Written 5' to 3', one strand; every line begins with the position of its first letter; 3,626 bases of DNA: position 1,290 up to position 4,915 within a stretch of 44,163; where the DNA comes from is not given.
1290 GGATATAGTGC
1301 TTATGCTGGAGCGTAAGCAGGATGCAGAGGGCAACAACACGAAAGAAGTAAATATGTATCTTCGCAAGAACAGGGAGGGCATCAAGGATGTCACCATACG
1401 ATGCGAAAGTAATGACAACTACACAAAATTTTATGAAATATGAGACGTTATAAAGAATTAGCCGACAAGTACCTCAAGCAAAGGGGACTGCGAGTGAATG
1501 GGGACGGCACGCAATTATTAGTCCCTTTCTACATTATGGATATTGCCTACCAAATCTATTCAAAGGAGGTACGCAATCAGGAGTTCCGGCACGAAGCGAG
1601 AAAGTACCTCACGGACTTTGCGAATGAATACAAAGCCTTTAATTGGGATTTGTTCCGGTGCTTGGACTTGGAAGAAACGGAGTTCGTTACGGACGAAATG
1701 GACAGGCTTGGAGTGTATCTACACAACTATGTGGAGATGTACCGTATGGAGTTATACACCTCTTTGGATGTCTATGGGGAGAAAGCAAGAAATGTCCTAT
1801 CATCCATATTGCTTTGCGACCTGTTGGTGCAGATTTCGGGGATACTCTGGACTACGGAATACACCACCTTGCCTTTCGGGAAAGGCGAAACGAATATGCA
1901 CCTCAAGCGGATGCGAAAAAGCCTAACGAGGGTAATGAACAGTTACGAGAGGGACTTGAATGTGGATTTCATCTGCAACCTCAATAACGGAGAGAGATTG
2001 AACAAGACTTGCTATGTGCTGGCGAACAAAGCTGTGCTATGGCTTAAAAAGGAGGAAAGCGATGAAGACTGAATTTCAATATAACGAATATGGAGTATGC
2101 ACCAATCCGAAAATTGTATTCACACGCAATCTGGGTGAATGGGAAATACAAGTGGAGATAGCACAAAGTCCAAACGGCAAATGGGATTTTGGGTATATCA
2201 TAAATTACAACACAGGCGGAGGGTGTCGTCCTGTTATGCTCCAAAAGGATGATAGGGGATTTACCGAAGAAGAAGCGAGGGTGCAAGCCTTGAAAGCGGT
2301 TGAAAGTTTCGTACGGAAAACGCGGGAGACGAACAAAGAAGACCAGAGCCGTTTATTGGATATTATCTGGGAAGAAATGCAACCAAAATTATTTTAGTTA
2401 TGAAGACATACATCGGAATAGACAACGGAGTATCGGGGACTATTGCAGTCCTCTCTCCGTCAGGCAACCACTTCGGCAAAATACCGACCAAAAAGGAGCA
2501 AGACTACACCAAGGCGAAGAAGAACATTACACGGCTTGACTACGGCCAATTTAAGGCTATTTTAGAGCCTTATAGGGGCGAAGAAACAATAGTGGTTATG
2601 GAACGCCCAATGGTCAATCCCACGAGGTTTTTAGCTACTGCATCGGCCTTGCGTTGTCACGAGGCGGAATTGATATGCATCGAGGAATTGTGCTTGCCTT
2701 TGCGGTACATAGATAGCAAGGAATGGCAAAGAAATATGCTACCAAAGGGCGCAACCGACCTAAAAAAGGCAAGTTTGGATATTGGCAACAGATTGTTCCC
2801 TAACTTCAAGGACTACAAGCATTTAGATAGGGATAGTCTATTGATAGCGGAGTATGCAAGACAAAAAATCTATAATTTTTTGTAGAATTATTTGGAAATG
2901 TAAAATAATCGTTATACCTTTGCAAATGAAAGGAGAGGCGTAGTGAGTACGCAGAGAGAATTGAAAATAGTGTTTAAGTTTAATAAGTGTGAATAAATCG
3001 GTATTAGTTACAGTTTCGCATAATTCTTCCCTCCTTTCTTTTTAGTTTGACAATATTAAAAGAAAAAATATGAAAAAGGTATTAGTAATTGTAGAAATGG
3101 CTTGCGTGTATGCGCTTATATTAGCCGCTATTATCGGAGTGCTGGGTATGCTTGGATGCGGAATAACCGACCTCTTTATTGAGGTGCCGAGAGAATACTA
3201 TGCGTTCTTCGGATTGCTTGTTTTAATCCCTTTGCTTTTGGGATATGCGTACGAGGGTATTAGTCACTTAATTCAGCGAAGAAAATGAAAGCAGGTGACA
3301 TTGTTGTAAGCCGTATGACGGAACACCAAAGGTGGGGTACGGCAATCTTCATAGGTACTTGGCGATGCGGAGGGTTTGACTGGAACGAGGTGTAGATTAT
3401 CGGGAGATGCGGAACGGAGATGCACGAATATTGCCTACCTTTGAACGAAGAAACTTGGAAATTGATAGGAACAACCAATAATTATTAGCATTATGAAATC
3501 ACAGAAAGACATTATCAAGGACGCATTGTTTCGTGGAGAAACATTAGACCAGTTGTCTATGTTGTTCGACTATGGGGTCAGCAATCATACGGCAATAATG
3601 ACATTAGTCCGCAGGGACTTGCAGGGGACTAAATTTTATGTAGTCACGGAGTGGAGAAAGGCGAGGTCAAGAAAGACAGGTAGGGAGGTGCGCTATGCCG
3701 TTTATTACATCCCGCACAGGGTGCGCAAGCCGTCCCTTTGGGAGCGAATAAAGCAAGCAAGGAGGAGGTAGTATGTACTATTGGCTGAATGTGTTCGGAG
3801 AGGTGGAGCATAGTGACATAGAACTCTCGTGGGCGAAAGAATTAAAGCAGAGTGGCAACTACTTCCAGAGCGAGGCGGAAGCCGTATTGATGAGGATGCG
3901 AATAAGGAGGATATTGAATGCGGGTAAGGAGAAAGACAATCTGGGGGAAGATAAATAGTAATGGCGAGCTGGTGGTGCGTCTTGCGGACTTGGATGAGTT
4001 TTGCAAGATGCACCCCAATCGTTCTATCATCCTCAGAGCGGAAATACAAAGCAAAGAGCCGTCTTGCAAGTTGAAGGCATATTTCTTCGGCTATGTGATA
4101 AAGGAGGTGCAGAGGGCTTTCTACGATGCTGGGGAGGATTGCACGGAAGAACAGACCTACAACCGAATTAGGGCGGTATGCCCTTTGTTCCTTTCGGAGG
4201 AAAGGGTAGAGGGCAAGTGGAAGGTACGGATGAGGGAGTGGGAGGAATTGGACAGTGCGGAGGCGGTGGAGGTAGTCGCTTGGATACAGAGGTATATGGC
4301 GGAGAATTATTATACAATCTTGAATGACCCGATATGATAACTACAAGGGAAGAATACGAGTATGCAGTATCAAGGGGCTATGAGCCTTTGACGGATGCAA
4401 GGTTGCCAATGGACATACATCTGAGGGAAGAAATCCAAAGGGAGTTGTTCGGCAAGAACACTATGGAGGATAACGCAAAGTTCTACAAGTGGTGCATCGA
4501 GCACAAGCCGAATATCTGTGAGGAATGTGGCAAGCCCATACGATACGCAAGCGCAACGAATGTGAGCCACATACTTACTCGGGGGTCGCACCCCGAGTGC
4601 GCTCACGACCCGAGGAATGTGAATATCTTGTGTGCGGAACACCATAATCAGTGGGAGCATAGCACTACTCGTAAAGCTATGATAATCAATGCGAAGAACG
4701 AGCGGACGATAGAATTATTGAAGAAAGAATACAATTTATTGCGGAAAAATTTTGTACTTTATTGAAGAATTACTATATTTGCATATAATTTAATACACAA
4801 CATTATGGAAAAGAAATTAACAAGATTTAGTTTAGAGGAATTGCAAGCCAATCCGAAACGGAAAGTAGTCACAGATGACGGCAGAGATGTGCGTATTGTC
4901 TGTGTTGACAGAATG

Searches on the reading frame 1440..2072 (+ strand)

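Call 71: search_protein_families(library=phrogs, proteins=[window:1440-2072:+], max_evalue=0.001)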
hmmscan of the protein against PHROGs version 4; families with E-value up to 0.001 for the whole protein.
window:1440-2072:+ (210 aa): 0 families

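Call 114: search_protein_families(library=pfam, proteins=[window:1440-2072:+], max_evalue=0.01)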
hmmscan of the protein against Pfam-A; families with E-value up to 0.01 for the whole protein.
window:1440-2072:+ (210 aa): 1 family
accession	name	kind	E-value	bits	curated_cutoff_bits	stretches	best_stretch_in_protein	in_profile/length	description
PF01373.23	Glyco_hydro_14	-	0.00022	20.7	27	1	75-179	219-319/402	Glycosyl hydrolase family 14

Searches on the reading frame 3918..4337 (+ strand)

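Call 71: search_protein_families(library=phrogs, proteins=[window:3918-4337:+], max_evalue=0.001)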
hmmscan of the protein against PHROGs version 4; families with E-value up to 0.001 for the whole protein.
window:3918-4337:+ (139 aa): 1 family
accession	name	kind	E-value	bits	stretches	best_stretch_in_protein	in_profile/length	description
phrog_23774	-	unknown function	3e-20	73.6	1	1-138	1-140/145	-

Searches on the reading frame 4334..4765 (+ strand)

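Call 71: search_protein_families(library=phrogs, proteins=[window:4334-4765:+], max_evalue=0.001)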
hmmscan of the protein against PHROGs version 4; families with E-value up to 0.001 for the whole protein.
window:4334-4765:+ (143 aa): 10 families
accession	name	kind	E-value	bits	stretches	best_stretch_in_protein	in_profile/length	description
phrog_144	-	DNA, RNA and nucleotide metabolism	4e-12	47.1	1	48-131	73-152/175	HNH endonuclease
phrog_5956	-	DNA, RNA and nucleotide metabolism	4.8e-10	40.2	1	52-122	52-122/138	HNH endonuclease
phrog_119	-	DNA, RNA and nucleotide metabolism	1.9e-07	31.3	1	33-124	177-271/443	HNH endonuclease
phrog_589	-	DNA, RNA and nucleotide metabolism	7.1e-07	30.1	1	61-127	93-158/179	HNH endonuclease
phrog_2323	-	DNA, RNA and nucleotide metabolism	1.6e-05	25.8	1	60-120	36-96/113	HNH endonuclease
phrog_7785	-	DNA, RNA and nucleotide metabolism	0.00017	22.6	1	53-116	64-122/147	HNH endonuclease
phrog_398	-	unknown function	0.00019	22.1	1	27-111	116-196/225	-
phrog_20279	-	unknown function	0.0004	21.4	0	43-121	68-153/162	-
phrog_1271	-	DNA, RNA and nucleotide metabolism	0.00054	20.5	1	49-119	262-327/361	HNH endonuclease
phrog_8048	-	DNA, RNA and nucleotide metabolism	0.00095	19.4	1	48-113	165-231/273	HNH endonuclease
